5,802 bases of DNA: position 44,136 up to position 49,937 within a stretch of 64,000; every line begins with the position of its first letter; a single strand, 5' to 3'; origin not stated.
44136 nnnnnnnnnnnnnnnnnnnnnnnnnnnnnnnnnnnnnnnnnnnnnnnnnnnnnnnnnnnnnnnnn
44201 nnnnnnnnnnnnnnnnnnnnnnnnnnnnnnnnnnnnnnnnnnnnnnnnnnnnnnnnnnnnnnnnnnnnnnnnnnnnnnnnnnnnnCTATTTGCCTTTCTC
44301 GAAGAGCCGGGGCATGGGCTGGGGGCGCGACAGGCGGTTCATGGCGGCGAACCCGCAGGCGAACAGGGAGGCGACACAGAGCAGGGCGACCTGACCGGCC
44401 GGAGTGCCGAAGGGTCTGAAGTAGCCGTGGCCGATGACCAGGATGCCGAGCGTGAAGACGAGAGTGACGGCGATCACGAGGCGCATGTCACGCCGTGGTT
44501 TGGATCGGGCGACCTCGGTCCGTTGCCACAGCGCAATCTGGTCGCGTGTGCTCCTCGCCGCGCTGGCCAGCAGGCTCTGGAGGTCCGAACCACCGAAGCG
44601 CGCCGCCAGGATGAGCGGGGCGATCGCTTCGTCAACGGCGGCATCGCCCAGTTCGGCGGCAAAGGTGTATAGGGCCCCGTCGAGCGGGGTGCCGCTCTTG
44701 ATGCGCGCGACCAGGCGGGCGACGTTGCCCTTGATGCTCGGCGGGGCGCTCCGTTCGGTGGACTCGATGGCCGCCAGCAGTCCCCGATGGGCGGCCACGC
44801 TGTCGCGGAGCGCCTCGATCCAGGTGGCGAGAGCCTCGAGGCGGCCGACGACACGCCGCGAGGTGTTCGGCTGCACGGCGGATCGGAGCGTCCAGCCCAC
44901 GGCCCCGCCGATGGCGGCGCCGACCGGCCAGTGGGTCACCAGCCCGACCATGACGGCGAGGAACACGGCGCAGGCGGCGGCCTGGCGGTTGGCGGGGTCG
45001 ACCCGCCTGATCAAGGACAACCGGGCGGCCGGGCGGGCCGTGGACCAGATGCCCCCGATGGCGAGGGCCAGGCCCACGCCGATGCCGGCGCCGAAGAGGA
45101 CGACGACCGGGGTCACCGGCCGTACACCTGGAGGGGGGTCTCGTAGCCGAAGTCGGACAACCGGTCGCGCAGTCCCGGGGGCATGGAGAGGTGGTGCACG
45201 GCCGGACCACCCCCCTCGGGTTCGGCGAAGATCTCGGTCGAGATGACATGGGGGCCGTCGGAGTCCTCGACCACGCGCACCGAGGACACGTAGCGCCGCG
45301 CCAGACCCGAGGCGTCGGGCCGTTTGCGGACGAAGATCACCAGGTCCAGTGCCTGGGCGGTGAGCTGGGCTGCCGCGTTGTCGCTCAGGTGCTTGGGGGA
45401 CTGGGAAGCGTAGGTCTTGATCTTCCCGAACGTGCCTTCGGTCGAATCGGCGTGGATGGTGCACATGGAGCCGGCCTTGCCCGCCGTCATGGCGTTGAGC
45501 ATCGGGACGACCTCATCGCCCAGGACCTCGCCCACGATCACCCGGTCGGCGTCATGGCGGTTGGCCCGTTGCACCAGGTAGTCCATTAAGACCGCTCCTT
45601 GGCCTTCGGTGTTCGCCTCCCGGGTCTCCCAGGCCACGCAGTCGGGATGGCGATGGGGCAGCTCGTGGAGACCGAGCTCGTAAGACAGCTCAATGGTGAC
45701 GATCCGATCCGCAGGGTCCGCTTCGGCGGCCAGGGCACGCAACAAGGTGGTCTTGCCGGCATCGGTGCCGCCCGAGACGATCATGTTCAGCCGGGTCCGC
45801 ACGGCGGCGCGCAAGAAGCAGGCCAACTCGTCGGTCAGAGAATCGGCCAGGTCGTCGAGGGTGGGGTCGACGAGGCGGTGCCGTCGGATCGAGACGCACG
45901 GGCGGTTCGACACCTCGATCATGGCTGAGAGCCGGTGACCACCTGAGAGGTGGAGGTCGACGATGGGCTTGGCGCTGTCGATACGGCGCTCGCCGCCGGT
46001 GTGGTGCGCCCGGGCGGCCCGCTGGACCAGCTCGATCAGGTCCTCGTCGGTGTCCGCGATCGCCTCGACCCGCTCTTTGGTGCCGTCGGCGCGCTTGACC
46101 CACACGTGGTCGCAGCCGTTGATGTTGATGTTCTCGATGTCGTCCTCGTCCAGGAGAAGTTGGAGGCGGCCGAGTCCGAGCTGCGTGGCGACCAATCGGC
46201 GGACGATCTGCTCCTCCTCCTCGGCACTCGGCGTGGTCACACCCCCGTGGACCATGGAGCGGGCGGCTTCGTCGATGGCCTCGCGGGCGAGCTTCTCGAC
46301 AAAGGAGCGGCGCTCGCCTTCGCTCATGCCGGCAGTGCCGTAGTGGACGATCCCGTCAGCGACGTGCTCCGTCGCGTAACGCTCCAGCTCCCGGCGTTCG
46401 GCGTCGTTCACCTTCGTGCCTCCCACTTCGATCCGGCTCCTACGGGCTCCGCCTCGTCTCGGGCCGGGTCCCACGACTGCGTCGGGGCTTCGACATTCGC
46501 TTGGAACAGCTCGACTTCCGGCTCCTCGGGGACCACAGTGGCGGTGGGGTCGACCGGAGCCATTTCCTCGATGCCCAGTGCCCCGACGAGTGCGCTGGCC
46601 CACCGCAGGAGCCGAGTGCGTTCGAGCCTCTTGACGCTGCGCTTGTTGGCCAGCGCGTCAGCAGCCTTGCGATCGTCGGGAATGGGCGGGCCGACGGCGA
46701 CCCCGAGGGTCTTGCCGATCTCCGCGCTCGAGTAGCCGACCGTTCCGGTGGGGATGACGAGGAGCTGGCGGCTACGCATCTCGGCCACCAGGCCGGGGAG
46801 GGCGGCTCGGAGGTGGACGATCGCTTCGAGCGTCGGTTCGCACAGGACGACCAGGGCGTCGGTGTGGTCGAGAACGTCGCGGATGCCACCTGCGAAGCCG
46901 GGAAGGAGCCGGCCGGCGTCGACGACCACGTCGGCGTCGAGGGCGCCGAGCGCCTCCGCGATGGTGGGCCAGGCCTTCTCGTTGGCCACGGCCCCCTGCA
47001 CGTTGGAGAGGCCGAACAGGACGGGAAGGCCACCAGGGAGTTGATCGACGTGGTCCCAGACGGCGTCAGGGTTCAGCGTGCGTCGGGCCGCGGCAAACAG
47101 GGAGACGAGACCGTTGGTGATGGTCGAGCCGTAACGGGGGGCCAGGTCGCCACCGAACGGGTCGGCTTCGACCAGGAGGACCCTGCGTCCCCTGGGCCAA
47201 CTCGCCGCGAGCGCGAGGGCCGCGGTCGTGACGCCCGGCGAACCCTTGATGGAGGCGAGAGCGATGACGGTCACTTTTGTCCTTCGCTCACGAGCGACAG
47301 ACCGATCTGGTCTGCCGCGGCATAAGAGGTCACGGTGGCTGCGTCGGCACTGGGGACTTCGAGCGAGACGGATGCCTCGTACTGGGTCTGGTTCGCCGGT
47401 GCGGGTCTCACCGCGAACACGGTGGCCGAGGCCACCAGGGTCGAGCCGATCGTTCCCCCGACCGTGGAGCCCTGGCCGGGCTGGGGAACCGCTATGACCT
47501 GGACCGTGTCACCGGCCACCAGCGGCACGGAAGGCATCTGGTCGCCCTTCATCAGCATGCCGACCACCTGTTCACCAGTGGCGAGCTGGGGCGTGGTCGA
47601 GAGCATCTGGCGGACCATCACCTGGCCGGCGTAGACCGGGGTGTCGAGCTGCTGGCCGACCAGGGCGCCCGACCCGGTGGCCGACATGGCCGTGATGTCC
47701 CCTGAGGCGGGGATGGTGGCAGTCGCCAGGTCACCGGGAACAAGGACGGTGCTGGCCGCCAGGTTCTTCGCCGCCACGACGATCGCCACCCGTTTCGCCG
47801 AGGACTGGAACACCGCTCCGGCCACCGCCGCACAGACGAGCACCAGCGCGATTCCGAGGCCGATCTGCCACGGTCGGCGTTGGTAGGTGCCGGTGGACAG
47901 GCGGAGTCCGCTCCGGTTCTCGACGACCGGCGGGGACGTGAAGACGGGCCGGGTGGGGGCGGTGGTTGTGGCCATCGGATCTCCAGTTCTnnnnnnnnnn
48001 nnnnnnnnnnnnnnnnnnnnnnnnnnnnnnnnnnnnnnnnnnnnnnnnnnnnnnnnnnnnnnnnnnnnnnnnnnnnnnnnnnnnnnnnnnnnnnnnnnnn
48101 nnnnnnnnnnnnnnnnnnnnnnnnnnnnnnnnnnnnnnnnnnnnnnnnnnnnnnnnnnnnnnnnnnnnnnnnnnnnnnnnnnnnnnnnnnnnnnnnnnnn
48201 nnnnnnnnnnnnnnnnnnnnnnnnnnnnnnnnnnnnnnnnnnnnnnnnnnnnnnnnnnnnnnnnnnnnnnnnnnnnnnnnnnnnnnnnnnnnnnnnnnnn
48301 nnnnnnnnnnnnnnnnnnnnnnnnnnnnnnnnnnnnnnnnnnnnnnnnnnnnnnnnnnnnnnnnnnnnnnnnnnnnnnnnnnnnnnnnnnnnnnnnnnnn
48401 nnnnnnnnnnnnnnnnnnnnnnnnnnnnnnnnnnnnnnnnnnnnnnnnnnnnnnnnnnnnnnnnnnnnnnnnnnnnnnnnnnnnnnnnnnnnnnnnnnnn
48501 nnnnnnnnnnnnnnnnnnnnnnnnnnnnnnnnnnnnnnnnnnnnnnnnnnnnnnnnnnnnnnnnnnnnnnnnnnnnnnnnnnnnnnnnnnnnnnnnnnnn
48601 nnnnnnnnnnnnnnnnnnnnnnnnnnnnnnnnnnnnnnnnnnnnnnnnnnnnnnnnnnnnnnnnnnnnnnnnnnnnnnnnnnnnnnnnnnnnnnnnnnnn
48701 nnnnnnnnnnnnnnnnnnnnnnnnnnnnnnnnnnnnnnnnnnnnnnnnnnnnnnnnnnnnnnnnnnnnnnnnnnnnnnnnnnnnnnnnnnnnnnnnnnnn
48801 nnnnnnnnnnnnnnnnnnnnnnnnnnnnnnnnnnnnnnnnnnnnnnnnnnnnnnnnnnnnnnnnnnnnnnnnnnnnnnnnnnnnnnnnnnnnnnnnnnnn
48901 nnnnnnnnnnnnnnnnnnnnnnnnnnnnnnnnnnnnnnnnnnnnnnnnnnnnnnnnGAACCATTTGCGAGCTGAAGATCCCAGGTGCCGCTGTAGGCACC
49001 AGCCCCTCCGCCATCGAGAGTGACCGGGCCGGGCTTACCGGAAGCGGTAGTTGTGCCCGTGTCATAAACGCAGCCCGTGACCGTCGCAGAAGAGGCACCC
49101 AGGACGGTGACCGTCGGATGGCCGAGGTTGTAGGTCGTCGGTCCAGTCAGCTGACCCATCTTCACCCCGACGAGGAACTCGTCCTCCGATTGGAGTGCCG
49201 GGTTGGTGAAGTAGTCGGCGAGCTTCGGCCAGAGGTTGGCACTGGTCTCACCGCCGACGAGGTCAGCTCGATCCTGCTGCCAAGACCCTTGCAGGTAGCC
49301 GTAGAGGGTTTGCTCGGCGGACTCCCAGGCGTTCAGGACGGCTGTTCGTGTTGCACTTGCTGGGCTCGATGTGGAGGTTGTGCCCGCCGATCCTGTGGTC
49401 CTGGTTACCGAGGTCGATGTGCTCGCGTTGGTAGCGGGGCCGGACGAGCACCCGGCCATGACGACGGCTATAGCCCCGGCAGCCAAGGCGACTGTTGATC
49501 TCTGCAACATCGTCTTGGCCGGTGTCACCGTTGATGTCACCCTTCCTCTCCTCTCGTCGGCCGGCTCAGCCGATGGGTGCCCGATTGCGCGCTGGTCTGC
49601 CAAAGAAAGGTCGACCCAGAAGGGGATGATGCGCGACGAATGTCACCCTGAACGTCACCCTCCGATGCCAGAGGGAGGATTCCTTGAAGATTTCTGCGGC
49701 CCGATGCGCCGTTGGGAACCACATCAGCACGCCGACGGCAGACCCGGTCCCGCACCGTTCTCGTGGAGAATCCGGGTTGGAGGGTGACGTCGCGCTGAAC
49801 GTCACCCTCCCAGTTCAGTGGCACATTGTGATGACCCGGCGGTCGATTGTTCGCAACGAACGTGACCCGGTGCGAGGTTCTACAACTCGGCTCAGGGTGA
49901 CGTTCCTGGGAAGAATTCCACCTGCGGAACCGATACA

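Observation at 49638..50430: A 12-nt iteron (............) marks the upstream regions of the relaxase, Tad-pilus and excision operons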

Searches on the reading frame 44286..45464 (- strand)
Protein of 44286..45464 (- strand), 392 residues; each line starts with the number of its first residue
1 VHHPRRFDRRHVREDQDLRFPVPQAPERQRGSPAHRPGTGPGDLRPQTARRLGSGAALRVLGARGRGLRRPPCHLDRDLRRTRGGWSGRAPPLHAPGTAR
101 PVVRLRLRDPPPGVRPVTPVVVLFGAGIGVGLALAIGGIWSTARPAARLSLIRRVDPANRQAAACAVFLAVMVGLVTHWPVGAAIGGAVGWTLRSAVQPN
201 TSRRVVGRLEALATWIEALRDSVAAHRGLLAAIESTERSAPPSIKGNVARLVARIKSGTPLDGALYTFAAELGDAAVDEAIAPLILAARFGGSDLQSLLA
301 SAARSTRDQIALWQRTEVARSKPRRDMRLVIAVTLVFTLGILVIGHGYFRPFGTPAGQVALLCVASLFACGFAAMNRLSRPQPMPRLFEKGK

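Call 9: search_protein_families(library=pfam, proteins=[window:44286-45464:-], max_evalue=0.01)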
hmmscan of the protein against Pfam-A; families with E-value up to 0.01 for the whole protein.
window:44286-45464:- (392 aa): 1 family
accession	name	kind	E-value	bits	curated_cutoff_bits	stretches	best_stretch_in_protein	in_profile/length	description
PF00482.28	T2SSF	-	3.1e-06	27.6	25.2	1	216-342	2-124/125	Type II secretion system (T2SS), protein F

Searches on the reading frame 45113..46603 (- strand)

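Call 9: search_protein_families(library=pfam, proteins=[window:45113-46603:-], max_evalue=0.01)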
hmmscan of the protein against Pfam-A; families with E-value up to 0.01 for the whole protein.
window:45113-46603:- (496 aa): 3 families
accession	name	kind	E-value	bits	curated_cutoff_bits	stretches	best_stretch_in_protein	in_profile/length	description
PF00437.27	T2SSE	-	1.3e-23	83.8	24.9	1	153-413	13-264/370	Type II/IV secretion system protein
PF13401.12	AAA_22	-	0.0037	18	27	0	270-352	4-84/130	AAA domain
PF13191.12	AAA_16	-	0.0044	18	32.6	0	257-305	9-57/167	AAA ATPase domain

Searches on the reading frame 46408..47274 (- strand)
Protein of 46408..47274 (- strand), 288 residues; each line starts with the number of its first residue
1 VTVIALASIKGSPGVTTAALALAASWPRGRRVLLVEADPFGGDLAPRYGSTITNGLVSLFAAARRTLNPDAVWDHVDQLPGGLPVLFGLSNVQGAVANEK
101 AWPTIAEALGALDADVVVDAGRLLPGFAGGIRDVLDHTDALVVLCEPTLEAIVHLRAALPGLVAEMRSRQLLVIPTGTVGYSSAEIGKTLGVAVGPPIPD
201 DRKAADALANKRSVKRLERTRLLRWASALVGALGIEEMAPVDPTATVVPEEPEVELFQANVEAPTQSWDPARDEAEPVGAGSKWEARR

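Call 8: search_protein_families(library=pfam, proteins=[window:46408-47274:-], max_evalue=0.01)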
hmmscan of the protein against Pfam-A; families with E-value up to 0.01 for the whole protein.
window:46408-47274:- (288 aa): 2 families
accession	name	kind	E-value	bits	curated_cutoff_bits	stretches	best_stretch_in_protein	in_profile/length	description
PF13614.12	AAA_31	-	0.0023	18.3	27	1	1-39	1-40/177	AAA domain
PF01656.29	CbiA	-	0.0035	17.7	25.4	1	4-41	1-39/125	CobQ/CobB/MinD/ParA nucleotide binding domain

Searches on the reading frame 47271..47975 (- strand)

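Call 8: search_protein_families(library=pfam, proteins=[window:47271-47975:-], max_evalue=0.01)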
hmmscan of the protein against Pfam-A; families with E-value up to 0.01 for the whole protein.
window:47271-47975:- (234 aa): 3 families
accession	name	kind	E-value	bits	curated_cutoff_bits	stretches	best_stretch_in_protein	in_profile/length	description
PF13144.11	ChapFlgA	-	6.2e-06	26.7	23.8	1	64-144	2-79/122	Chaperone for flagella basal body P-ring formation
PF08666.17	SAF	-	0.007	17.3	21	0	65-125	3-62/63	SAF domain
PF16976.10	RcpC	-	0.0088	16.4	28.8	1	152-228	28-113/114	Flp pilus assembly protein RcpC/CpaB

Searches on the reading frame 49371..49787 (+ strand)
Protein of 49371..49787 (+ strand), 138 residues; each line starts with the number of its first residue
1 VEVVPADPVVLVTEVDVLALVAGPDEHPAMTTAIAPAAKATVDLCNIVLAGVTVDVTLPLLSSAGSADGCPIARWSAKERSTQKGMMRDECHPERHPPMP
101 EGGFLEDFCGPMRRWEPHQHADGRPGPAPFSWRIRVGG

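Call 9: search_protein_families(library=pfam, proteins=[window:49371-49787:+], max_evalue=0.01)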
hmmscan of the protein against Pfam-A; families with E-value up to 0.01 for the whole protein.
window:49371-49787:+ (138 aa): 0 families
